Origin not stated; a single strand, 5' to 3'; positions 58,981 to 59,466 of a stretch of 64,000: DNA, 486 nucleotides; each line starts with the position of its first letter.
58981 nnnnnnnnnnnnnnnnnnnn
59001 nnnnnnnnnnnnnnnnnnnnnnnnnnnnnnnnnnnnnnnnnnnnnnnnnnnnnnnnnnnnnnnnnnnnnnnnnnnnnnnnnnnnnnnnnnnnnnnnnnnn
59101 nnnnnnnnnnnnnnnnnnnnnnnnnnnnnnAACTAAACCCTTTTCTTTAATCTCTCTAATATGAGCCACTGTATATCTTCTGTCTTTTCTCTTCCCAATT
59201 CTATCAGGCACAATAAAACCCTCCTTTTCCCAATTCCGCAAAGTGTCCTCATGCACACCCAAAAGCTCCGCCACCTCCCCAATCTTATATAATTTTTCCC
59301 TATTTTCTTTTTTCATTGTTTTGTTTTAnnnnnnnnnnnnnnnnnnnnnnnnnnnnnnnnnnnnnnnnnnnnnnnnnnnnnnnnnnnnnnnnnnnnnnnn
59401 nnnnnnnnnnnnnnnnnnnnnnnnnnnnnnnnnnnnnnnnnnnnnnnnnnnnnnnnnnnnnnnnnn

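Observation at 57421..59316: Type III Mod methyltransferase with an N-terminal MerR-like HTH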

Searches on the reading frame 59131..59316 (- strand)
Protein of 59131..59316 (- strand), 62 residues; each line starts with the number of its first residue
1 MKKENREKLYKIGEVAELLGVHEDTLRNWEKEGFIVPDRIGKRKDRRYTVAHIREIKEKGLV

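Call 80: search_protein_representatives(alignment_id=A3)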
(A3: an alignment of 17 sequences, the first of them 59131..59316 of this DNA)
Query: 17 sequences, 61 profile positions. Proteins with E-value up to 0.001 (for the whole library): 7343; up to 1e-10: 334; up to 1e-30: 4. The best 150 are listed.
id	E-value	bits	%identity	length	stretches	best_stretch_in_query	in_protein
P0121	1.3e-49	181.7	-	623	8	10-56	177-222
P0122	1.9e-47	174.7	-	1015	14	8-38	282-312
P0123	2.9e-31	122.9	-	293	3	9-55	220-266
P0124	1.0e-30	121.1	-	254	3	7-55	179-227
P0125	2.6e-29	116.6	-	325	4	11-57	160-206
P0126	2.0e-27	110.6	-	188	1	2-61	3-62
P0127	2.4e-27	110.3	-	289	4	4-54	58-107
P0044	7.9e-27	108.7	-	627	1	4-61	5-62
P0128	1.3e-26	108.0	-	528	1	2-61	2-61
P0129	5.2e-26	106.0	-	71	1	2-53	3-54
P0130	5.7e-25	102.7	-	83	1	5-60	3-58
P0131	6.6e-25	102.5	-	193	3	13-53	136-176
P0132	8.3e-24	99.0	-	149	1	3-61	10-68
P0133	1.1e-23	98.6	-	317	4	4-57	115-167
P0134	1.3e-22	95.1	-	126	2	4-58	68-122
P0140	2.0e-20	88.1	-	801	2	6-52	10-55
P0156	1.6e-18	82.1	-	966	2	10-55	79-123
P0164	3.6e-17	77.7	-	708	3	9-56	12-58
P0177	2.9e-16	74.8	-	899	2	6-57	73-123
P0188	1.1e-15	73.0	-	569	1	5-57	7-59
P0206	8.4e-15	70.1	-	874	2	10-57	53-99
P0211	1.6e-14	69.2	-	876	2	11-56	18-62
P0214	2.1e-14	68.9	-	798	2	4-58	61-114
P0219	3.3e-14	68.2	-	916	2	5-57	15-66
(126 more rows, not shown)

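Call 81: search_protein_families(library=pfam, proteins=[P0140, P0156, P0164, P0177, P0206, P0211, P0214, P0219, P0128, P0188], max_evalue=0.0001)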
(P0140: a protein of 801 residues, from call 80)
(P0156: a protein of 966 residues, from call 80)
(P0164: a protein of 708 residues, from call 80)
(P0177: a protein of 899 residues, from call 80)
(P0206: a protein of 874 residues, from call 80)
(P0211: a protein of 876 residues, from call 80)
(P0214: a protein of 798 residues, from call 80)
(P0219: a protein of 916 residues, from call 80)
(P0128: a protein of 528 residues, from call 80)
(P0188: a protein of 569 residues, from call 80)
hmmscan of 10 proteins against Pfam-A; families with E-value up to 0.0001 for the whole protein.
P0140 (801 aa): 7 families
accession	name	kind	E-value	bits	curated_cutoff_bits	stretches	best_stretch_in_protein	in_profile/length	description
PF00376.29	MerR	-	3.8e-28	97.5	28.2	2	15-50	2-38/38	MerR family regulatory protein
PF13411.12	MerR_1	-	7e-24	84.2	21.6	2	13-58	1-46/69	MerR HTH family regulatory protein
PF12728.13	HTH_17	-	6.2e-15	55.6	27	2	81-131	2-51/51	Helix-turn-helix domain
PF01527.26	HTH_Tnp_1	-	6.2e-08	33.2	24.1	0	78-104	21-47/75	Transposase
PF02954.25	HTH_8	-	3.3e-07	30.3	22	0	15-30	21-36/42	Bacterial regulatory protein, Fis family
PF13384.12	HTH_23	-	3.1e-06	27.3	24.6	0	13-32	18-37/50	Homeodomain-like domain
PF13518.12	HTH_28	-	6.2e-05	23.4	25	0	13-34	13-34/52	Helix-turn-helix domain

P0156 (966 aa): 6 families
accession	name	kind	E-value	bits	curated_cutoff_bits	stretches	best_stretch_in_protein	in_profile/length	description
PF00376.29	MerR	-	3.1e-24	85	28.2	2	79-115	1-38/38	MerR family regulatory protein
PF13411.12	MerR_1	-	4e-21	75.3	21.6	2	79-123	2-46/69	MerR HTH family regulatory protein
PF12728.13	HTH_17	-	1.6e-14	54.3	27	2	77-122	1-45/51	Helix-turn-helix domain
PF13884.11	Peptidase_S74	-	3.3e-14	53.3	22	1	551-604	1-57/58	Chaperone of endosialidase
PF13518.12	HTH_28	-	2.2e-05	24.9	25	0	73-99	9-34/52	Helix-turn-helix domain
PF13551.12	HTH_29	-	0.0001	22.8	28.1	0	72-98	7-33/64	Winged helix-turn helix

P0164 (708 aa): 12 families
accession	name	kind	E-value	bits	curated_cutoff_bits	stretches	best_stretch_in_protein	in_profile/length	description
PF00376.29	MerR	-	1.4e-28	98.8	28.2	2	64-100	1-38/38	MerR family regulatory protein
PF13411.12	MerR_1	-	5.8e-24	84.4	21.6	2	64-105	2-43/69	MerR HTH family regulatory protein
PF12728.13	HTH_17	-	1.7e-17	63.9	27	2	12-59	2-48/51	Helix-turn-helix domain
PF13384.12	HTH_23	-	6.2e-08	32.7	24.6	0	12-31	18-37/50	Homeodomain-like domain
PF13542.12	HTH_Tnp_ISL3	-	1e-07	31.8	27.4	0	11-34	27-49/51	Helix-turn-helix domain of transposase family ISL3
PF13518.12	HTH_28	-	2.3e-07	31.2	25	0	12-34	13-35/52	Helix-turn-helix domain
PF08220.18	HTH_DeoR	-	1.6e-06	28.2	21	0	57-81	9-33/57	DeoR-like helix-turn-helix domain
PF02954.25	HTH_8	-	2.4e-06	27.6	22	0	14-30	21-37/42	Bacterial regulatory protein, Fis family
PF13551.12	HTH_29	-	1.5e-05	25.4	28.1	0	12-31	12-32/64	Winged helix-turn helix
PF01381.28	HTH_3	-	1.9e-05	25.1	23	0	63-84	10-31/55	Helix-turn-helix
PF08281.18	Sigma70_r4_2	-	3.9e-05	23.6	25.7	0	13-31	28-46/54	Sigma-70, region 4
PF02042.20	RWP-RK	-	6.9e-05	23.1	29.3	0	54-82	4-32/49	RWP-RK domain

P0177 (899 aa): 4 families
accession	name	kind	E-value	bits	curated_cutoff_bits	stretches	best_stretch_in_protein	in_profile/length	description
PF00376.29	MerR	-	8e-22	77.2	28.2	2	17-53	1-38/38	MerR family regulatory protein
PF13411.12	MerR_1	-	4.3e-18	65.6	21.6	2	77-122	2-47/69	MerR HTH family regulatory protein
PF12728.13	HTH_17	-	2.7e-14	53.6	27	2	15-60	1-45/51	Helix-turn-helix domain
PF13518.12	HTH_28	-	3.8e-05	24.1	25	0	73-96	11-33/52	Helix-turn-helix domain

P0206 (874 aa): 8 families
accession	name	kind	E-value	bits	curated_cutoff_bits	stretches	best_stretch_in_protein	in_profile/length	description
PF00376.29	MerR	-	1.4e-23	82.9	28.2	2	118-153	2-38/38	MerR family regulatory protein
PF13411.12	MerR_1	-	1.8e-17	63.6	21.6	2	117-162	2-47/69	MerR HTH family regulatory protein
PF13884.11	Peptidase_S74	-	2e-15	57.3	22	1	509-563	1-57/58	Chaperone of endosialidase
PF12728.13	HTH_17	-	7.4e-15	55.4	27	2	116-164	2-49/51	Helix-turn-helix domain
PF13518.12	HTH_28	-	3.8e-07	30.5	25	0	109-138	6-35/52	Helix-turn-helix domain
PF13551.12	HTH_29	-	3.2e-06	27.6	28.1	0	112-137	8-34/64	Winged helix-turn helix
PF13384.12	HTH_23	-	1.1e-05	25.6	24.6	0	113-135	15-37/50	Homeodomain-like domain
PF01527.26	HTH_Tnp_1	-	1.6e-05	25.4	24.1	0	113-149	21-56/75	Transposase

P0211 (876 aa): 5 families
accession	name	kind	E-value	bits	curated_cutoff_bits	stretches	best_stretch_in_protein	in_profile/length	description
PF00376.29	MerR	-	1.8e-21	76.1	28.2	2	18-53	2-38/38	MerR family regulatory protein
PF13411.12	MerR_1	-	1.9e-18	66.7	21.6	2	18-62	3-47/69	MerR HTH family regulatory protein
PF12728.13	HTH_17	-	5.1e-16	59.1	27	1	76-125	1-49/51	Helix-turn-helix domain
PF13551.12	HTH_29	-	2e-05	25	28.1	0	78-96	14-32/64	Winged helix-turn helix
PF13384.12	HTH_23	-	4.4e-05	23.6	24.6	0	77-96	18-37/50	Homeodomain-like domain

P0214 (798 aa): 6 families
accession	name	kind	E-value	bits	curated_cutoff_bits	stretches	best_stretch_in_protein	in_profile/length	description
PF00376.29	MerR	-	6.8e-24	83.8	28.2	2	67-103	1-38/38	MerR family regulatory protein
PF13411.12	MerR_1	-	1.2e-23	83.5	21.6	2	66-113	1-48/69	MerR HTH family regulatory protein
PF12728.13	HTH_17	-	4.8e-18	65.6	27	2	66-115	2-50/51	Helix-turn-helix domain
PF07825.17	Exc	-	2.6e-06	27.8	23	0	78-122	18-62/77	Excisionase-like protein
PF13518.12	HTH_28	-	3.4e-06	27.5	25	0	64-87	11-34/52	Helix-turn-helix domain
PF02954.25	HTH_8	-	1.7e-05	24.9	22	0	9-27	19-37/42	Bacterial regulatory protein, Fis family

P0219 (916 aa): 10 families
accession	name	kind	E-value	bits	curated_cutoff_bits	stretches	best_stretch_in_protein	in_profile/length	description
PF00376.29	MerR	-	8.2e-23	80.4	28.2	2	20-56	1-38/38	MerR family regulatory protein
PF13411.12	MerR_1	-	7.1e-18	64.9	21.6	2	20-65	2-47/69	MerR HTH family regulatory protein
PF12728.13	HTH_17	-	1.1e-16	61.3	27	2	79-126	2-48/51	Helix-turn-helix domain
PF13518.12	HTH_28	-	1.1e-07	32.2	25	0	76-101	11-35/52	Helix-turn-helix domain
PF13551.12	HTH_29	-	5.8e-07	30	28.1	0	79-101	12-35/64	Winged helix-turn helix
PF01527.26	HTH_Tnp_1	-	2.6e-06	28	24.1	0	54-128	5-74/75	Transposase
PF13384.12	HTH_23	-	2.7e-05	24.3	24.6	0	79-98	18-37/50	Homeodomain-like domain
PF08220.18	HTH_DeoR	-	3.2e-05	24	21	0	75-97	11-33/57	DeoR-like helix-turn-helix domain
PF13542.12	HTH_Tnp_ISL3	-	5.1e-05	23.1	27.4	0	78-101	27-49/51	Helix-turn-helix domain of transposase family ISL3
PF11962.13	Peptidase_G2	-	7.1e-05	22.8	25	0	411-484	30-98/228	Peptidase_G2, IMC autoproteolytic cleavage domain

P0128 (528 aa): 4 families
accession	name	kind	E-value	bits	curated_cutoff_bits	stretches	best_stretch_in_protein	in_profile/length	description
PF01555.25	N6_N4_Mtase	-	2.2e-30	106.7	26.7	1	156-471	1-209/221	DNA methylase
PF13411.12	MerR_1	-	3.4e-11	43.5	21.6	1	9-57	1-48/69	MerR HTH family regulatory protein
PF00376.29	MerR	-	3.9e-08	33.4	28.2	1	10-47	1-38/38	MerR family regulatory protein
PF03602.21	Cons_hypoth95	-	2e-05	24.8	24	0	128-184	87-141/182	Conserved hypothetical protein 95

P0188 (569 aa): 6 families
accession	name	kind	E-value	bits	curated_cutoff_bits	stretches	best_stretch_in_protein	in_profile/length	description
PF02384.22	N6_Mtase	-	8.1e-106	354.3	20.4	1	220-535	2-310/311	N-6 DNA Methylase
PF12161.14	HsdM_N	-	9.4e-27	94.7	24.5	1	83-209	1-135/135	HsdM N-terminal domain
PF13411.12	MerR_1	-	1.2e-11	44.9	21.6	1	12-71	2-59/69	MerR HTH family regulatory protein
PF07669.17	Eco57I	-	6.1e-09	36.6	25.3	1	288-442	10-170/171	Eco57I restriction-modification methylase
PF00376.29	MerR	-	4.4e-08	33.2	28.2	1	12-40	1-30/38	MerR family regulatory protein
PF12728.13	HTH_17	-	1.8e-05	25.4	27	1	10-61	1-50/51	Helix-turn-helix domain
